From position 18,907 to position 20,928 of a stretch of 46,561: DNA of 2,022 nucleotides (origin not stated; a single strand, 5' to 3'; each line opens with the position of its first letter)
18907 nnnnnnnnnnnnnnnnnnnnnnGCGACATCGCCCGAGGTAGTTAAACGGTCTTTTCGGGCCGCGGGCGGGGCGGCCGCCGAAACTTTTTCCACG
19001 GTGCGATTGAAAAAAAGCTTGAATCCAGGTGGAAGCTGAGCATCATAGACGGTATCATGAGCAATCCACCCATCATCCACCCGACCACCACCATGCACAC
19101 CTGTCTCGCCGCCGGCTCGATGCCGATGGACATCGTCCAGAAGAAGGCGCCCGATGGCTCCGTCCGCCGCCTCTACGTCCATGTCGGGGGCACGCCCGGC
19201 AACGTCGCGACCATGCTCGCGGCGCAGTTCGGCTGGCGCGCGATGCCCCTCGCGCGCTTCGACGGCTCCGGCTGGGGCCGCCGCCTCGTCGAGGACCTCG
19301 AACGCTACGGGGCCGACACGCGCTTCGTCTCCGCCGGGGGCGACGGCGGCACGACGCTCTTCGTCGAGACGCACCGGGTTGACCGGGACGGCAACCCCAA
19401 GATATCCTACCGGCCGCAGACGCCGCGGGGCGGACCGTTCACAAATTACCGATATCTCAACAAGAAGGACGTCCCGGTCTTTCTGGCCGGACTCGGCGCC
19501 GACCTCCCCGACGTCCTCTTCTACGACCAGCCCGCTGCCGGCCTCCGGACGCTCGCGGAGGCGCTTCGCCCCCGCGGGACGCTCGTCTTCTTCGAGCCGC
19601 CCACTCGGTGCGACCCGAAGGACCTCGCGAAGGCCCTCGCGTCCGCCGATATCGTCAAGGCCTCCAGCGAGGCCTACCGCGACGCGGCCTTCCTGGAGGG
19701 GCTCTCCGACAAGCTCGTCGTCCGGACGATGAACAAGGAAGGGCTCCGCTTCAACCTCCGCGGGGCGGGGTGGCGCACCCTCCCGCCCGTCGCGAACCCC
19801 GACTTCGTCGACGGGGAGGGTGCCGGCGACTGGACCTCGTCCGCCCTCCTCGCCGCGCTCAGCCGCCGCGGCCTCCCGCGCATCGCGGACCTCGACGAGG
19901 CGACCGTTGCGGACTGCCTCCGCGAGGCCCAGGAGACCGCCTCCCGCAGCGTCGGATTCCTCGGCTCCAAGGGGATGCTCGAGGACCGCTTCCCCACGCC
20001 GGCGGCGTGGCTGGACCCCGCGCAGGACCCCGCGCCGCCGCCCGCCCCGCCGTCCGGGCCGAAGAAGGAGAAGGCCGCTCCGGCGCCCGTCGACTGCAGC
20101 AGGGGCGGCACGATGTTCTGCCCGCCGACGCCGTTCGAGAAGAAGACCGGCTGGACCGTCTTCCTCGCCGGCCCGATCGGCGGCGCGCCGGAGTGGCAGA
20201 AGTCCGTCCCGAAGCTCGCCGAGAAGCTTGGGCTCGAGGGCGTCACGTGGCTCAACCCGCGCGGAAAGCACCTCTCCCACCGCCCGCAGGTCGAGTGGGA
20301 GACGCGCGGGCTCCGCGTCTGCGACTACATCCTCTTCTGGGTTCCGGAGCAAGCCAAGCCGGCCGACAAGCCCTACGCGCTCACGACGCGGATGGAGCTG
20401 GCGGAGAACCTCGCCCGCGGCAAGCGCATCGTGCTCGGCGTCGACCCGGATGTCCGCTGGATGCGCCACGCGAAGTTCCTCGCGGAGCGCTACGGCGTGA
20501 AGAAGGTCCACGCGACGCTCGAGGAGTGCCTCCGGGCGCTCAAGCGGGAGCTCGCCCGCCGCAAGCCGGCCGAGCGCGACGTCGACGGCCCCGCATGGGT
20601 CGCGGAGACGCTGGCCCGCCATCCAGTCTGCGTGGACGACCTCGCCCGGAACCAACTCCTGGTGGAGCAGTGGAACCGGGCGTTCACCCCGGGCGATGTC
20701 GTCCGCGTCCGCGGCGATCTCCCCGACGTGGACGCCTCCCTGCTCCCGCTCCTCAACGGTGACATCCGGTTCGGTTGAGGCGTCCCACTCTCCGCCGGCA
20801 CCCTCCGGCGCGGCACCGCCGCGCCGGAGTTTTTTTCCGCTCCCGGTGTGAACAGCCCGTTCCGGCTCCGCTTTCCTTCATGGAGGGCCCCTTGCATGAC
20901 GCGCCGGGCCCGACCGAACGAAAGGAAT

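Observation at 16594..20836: ADP-ribosylation conflict-type cluster: PARG-like macrodomain + mini PARP-like ART candidate + NADAR + PfkB-kinase::NDT-like fusion, next to the R-M/Vsr locus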

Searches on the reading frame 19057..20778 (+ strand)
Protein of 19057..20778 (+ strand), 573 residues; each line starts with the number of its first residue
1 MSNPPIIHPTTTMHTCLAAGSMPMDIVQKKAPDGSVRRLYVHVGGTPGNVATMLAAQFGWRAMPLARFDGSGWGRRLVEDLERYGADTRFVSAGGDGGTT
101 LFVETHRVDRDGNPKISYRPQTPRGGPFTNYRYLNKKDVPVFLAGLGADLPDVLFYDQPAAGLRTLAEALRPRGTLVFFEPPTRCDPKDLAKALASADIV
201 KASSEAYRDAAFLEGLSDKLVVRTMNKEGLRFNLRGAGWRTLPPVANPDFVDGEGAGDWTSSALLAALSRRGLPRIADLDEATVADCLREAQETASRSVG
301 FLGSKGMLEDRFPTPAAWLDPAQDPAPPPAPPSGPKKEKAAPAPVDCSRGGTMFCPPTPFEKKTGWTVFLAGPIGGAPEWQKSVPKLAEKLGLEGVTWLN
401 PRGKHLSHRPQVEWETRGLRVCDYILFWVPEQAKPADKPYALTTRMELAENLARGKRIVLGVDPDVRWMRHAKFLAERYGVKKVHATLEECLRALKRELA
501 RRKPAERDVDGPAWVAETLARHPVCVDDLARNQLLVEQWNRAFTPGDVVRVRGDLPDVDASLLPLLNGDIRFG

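Call 3: search_protein_families(library=pfam, proteins=[window:19057-20778:+], max_evalue=0.1)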
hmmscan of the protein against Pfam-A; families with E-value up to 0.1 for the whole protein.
window:19057-20778:+ (573 aa): 2 families
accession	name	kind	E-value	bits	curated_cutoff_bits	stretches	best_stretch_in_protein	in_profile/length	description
PF15891.11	Nuc_deoxyri_tr2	-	4.1e-12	46.8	30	1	367-460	3-100/105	Nucleoside 2-deoxyribosyltransferase like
PF00294.29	PfkB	-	9.2e-09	35.5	25.8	1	16-304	4-295/302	pfkB family carbohydrate kinase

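Call 4: search_protein_families(library=ncbifam, proteins=[window:19057-20778:+], max_evalue=0.1)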
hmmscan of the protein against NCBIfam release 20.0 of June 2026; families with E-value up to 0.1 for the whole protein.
window:19057-20778:+ (573 aa): 5 families
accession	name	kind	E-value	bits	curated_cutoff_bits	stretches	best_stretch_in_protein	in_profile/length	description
NF041332.1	KDG_KDGal_kin_Halo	equivalog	6.4e-05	22.5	440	1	36-110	25-100/320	bifunctional 2-dehydro-3-deoxygluconokinase/2-dehydro-3-deoxygalactonokinase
TIGR04382.1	myo_inos_iolC_N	equivalog_domain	0.00089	18.6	300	1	36-121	26-109/309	5-dehydro-2-deoxygluconokinase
NF041633.1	trifunc_aldol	exception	0.0053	15.2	700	1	38-105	267-333/580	KHG/KDPG aldolase/sugar kinase fusion protein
NF047869.1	myo_kin_aldol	exception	0.0072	14.7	600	1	35-119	30-112/586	bifunctional 5-dehydro-2-deoxygluconokinase/5-dehydro-2-deoxyphosphogluconate aldolase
NF053626.1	RibKinHalex1628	equivalog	0.01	15.4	330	1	164-272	144-254/293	ATP-dependent ribose-1-phosphate kinase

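Call 5: search_protein_families(library=padloc, proteins=[window:19057-20778:+], max_evalue=0.1)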
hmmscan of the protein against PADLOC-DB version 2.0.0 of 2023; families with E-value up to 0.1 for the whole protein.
window:19057-20778:+ (573 aa): 0 families

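Call 6: search_protein_families(library=phrogs, proteins=[window:19057-20778:+], max_evalue=0.1)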
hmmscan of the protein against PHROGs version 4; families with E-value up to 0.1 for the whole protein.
window:19057-20778:+ (573 aa): 1 family
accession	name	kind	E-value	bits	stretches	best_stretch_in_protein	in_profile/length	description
phrog_15334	-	unknown function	0.091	13.1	0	38-304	32-308/323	-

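Call 41: find_homologous_proteins(query=window:19057-20778:+, max_evalue=0.001)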
Query window:19057-20778:+ (573 aa): 35 proteins with E <= 0.001 among 8000 candidates.
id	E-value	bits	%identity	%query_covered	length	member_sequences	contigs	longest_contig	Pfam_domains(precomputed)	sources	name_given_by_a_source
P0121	0.0e+0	1216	93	98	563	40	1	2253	PF15891.12,PF00294.30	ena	-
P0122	0.0e+0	1032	81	98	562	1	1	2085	PF15891.12,PF00294.30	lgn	-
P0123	0.0e+0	1032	79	98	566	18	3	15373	PF15891.12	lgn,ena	-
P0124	0.0e+0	1014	90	85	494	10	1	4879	PF15891.12,PF00294.30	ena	-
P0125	0.0e+0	1014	79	98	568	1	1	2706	PF15891.12,PF00294.30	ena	-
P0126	1.2e-283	961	74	98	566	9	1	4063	PF15891.12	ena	-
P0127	1.1e-250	852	70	98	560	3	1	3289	PF15891.12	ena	-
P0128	4.5e-242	823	73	87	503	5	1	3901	PF15891.12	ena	-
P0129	5.0e-241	820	74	85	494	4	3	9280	PF15891.12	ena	-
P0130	2.5e-230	785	70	86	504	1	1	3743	PF15891.12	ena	-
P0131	2.7e-221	755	64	98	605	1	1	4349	PF15891.12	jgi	jgi:sugar/nucleoside kinase (ribokinase family)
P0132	2.5e-186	639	84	58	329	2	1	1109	PF15891.12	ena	-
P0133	2.0e-81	293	47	51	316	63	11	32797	PF00294.30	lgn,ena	-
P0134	2.2e-81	293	48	51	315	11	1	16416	PF00294.30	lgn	-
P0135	1.1e-64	238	45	52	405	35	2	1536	PF00294.30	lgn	-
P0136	1.1e-61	228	43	51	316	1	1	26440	PF00294.30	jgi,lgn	-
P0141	1.8e-55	207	41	52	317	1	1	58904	PF00294.30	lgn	-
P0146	2.7e-27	114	39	36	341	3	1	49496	PF15891.12,PF12850.13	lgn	-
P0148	2.1e-26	111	32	51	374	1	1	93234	PF00294.30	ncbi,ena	-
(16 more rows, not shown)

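Call 42: find_encoding_contigs(protein=P0123, flank=8000, max_places=3)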
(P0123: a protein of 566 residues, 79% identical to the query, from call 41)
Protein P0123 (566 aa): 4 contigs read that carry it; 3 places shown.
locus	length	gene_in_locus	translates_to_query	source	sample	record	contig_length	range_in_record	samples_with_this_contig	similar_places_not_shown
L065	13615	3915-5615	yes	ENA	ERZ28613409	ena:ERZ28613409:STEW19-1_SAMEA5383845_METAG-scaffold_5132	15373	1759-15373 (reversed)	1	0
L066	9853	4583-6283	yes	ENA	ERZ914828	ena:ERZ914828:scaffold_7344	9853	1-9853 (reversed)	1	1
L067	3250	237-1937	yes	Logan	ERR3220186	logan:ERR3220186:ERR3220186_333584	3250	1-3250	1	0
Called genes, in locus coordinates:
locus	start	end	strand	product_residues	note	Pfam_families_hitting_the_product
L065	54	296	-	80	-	-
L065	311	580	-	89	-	-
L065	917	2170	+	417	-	-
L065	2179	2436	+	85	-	-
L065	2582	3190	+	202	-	-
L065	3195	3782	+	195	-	PF08719:NADAR, PF08010:Phage_30_3 (weak)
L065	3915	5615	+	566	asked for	PF15891:Nuc_deoxyri_tr2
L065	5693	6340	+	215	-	PF04542:Sigma70_r2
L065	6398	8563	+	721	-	PF00069:Pkinase (weak), PF07714:PK_Tyr_Ser-Thr, PF00069:Pkinase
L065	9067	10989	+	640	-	-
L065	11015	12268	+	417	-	-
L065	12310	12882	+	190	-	-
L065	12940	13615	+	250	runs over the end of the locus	-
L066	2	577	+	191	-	?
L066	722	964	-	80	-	-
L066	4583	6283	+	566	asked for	PF15891:Nuc_deoxyri_tr2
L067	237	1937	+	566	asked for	PF15891:Nuc_deoxyri_tr2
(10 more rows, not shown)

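Call 43: find_encoding_contigs(protein=P0133, flank=6000, max_places=3)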
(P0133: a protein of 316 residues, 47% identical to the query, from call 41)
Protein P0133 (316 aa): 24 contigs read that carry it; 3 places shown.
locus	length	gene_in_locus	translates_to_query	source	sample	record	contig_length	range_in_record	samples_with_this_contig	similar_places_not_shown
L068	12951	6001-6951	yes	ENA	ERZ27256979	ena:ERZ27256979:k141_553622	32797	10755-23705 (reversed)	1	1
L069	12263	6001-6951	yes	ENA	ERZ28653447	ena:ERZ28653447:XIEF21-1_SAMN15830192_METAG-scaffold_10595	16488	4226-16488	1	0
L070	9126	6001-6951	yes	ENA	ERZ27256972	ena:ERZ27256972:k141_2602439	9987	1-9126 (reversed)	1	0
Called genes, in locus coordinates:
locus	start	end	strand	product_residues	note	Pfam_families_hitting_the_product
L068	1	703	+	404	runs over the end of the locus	-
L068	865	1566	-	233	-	PF15891:Nuc_deoxyri_tr2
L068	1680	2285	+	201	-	PF13151:DUF3990 (weak)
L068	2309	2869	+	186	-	PF08719:NADAR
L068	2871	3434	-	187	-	-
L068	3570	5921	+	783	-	PF03747:ADP_ribosyl_GH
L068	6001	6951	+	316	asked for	PF00294:PfkB (faint)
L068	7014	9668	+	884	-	PF12705:PDDEXK_1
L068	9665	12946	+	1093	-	PF00580:UvrD-helicase, PF13245:AAA_19, PF13361:UvrD_C, PF13538:UvrD_C_2 (faint)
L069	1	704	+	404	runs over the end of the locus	-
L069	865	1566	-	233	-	PF15891:Nuc_deoxyri_tr2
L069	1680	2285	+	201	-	PF13151:DUF3990 (weak)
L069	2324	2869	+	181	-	PF08719:NADAR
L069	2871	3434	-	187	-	-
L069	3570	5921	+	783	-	PF03747:ADP_ribosyl_GH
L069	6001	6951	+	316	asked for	PF00294:PfkB (faint)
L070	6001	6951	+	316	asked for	PF00294:PfkB (faint)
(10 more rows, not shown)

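Call 44: find_encoding_contigs(protein=P0146, flank=6000, max_places=2)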
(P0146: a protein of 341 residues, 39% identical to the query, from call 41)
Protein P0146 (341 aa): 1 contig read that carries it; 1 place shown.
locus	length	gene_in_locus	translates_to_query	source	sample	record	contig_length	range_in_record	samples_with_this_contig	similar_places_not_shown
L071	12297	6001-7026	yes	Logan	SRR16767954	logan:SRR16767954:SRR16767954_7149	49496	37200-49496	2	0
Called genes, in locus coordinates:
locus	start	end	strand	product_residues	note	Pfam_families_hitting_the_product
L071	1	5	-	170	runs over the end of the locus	-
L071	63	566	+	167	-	-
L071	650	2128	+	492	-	-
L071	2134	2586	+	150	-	-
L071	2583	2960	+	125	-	-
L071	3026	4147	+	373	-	PF00478:IMPDH, PF01645:Glu_synthase, PF01070:FMN_dh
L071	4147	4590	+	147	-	-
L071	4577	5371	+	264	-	-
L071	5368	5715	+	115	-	-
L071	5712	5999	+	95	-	-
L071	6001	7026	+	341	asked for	PF15891:Nuc_deoxyri_tr2, PF12850:Metallophos_2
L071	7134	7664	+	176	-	-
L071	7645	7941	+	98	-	-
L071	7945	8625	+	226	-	-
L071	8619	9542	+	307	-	-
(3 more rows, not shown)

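Call 87: find_encoding_contigs(protein=P0141, flank=5000, max_places=1)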
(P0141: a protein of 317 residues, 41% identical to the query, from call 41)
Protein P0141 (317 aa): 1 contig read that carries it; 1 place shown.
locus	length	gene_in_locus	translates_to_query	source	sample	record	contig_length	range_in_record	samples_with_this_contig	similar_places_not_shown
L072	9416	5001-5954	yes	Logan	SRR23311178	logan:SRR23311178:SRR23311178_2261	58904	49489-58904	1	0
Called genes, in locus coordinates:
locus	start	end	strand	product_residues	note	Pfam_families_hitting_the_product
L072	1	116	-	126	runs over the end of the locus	PF06803:DUF1232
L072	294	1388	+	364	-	PF03193:RsgA_GTPase (faint), PF13401:AAA_22 (weak), PF01926:MMR_HSR1, PF04548:AIG1 (weak), PF05128:DUF697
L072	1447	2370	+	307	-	PF13280:WYL, PF25583:WCX (weak)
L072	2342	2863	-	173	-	-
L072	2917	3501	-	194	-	PF08719:NADAR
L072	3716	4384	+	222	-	PF00574:CLP_protease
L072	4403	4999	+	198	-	-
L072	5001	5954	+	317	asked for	PF00294:PfkB (weak)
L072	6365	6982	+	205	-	-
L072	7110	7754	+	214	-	-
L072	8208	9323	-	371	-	PF13855:LRR_8 (faint), PF13306:LRR_5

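Call 88: find_encoding_contigs(protein=P0136, flank=5000, max_places=1)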
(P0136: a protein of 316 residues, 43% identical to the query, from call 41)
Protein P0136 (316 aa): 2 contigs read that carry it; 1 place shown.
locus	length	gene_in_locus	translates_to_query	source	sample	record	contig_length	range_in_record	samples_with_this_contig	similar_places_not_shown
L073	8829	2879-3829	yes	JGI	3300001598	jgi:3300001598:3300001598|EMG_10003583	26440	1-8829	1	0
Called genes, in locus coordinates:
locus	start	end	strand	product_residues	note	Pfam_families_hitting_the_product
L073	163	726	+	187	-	PF13302:Acetyltransf_3, PF13420:Acetyltransf_4 (weak), PF00583:Acetyltransf_1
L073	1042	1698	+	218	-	PF04542:Sigma70_r2 (weak)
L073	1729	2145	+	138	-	-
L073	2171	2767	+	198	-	-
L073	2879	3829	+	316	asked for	PF00294:PfkB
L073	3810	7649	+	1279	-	PF13271:DUF4062, PF13424:TPR_12 (faint), PF08238:Sel1, PF23310:TPR_27 (faint), PF08238:Sel1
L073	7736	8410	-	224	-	-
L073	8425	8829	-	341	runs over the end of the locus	-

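Call 89: find_encoding_contigs(protein=P0148, flank=5000, max_places=1)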
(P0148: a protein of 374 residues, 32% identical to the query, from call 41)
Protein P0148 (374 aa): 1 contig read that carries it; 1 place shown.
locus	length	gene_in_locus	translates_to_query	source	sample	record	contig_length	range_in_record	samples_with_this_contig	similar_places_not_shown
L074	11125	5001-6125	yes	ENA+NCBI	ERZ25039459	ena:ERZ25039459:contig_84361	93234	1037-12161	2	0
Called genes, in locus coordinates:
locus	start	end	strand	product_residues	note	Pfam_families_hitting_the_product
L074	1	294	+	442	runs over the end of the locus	?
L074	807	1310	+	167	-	-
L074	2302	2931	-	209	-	-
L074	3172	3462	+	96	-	-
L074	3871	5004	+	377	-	-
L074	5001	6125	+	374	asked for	PF00294:PfkB (weak)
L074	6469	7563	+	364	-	PF01408:GFO_IDH_MocA, PF02894:GFO_IDH_MocA_C (faint), PF22725:GFO_IDH_MocA_C3 (weak)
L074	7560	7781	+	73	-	-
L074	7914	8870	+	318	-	PF01261:AP_endonuc_2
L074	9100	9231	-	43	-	-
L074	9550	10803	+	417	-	PF00994:MoCF_biosynth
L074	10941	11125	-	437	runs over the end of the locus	PF01408:GFO_IDH_MocA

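Call 95: search_protein_families(library=pfam, proteins=[L072:4403-4999:+, L073:2171-2767:+, L073:1729-2145:+, L072:6365-6982:+, L072:7110-7754:+, L065:917-2170:+, L068:2871-3434:-], max_evalue=0.05)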
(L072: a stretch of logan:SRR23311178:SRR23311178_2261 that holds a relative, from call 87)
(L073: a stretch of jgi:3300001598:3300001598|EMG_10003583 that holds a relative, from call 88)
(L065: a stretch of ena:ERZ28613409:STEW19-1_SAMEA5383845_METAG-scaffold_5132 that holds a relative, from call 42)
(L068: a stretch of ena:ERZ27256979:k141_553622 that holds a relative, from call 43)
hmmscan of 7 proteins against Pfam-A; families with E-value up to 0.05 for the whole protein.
L072:4403-4999:+ (198 aa): 1 family
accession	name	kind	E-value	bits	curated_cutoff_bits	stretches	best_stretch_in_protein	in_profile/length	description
PF14794.11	DUF4479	-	0.0055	16.9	25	1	26-52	40-66/71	Domain of unknown function (DUF4479)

L073:2171-2767:+ (198 aa): 1 family
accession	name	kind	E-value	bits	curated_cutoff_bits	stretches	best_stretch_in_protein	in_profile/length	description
PF14794.11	DUF4479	-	0.022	15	25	1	25-52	41-68/71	Domain of unknown function (DUF4479)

L073:1729-2145:+ (138 aa): 0 families

L072:6365-6982:+ (205 aa): 0 families

L072:7110-7754:+ (214 aa): 0 families

L065:917-2170:+ (417 aa): 2 families
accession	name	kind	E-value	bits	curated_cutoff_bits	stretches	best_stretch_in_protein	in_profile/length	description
PF12840.13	HTH_20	-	0.0098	16.3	27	1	193-234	6-47/51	Helix-turn-helix domain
PF08378.17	NERD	-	0.04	14.9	22.1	0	298-360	4-59/111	Nuclease-related domain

L068:2871-3434:- (187 aa): 0 families
